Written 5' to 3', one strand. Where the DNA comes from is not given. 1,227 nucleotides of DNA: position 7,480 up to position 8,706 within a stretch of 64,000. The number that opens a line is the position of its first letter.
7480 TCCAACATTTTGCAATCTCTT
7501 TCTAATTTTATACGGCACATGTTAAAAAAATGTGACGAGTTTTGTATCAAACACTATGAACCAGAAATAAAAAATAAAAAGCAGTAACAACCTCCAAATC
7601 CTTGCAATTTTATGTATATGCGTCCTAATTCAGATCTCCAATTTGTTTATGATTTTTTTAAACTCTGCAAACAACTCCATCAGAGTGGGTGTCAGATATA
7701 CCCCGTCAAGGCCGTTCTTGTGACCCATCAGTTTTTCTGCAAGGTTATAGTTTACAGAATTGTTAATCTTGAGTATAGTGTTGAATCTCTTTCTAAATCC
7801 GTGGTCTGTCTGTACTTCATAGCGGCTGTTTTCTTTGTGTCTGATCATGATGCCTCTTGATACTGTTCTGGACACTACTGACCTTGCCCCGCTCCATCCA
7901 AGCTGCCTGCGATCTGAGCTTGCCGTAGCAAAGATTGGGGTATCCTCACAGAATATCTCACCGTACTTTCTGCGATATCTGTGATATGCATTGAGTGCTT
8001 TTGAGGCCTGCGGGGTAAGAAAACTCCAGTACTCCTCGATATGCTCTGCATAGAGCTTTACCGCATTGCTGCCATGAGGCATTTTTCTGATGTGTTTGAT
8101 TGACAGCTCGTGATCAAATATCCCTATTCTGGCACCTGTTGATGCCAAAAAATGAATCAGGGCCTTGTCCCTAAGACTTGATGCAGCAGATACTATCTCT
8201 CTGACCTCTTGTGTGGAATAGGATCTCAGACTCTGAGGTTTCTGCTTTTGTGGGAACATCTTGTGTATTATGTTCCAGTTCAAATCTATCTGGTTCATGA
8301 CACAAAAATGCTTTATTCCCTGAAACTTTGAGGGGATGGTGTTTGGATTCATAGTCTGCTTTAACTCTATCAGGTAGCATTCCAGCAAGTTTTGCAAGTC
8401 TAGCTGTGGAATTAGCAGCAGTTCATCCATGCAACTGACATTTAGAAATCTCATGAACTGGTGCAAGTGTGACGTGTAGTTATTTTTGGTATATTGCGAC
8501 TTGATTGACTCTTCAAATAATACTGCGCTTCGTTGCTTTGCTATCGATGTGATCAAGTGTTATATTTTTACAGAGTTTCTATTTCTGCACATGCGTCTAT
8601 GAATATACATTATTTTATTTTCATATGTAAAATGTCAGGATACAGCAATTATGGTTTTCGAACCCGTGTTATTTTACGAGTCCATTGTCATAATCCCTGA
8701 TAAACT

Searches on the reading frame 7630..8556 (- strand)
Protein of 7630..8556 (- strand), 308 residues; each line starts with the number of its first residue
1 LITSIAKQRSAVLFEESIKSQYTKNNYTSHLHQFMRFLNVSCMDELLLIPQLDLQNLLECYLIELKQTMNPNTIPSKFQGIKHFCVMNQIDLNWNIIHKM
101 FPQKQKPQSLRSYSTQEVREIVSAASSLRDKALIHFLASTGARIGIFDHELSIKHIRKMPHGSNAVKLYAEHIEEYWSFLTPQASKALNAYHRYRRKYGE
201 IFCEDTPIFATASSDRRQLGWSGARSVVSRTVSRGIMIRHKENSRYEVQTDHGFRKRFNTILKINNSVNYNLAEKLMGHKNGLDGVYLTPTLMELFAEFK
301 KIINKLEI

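Call 9: search_protein_families(library=pfam, proteins=[window:7630-8556:-], max_evalue=0.01)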
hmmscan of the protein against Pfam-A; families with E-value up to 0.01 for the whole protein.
window:7630-8556:- (308 aa): 1 family
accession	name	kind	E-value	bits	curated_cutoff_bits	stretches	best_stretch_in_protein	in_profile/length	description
PF00589.27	Phage_integrase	-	9.4e-07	29.2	27.1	1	116-281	6-158/172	Phage integrase family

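Call 32: find_encoding_contigs(protein=window:7630-8556:-, flank=10000, max_places=10)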
Protein window:7630-8556:- (308 aa): no gene with exactly this product is on record in the collection.
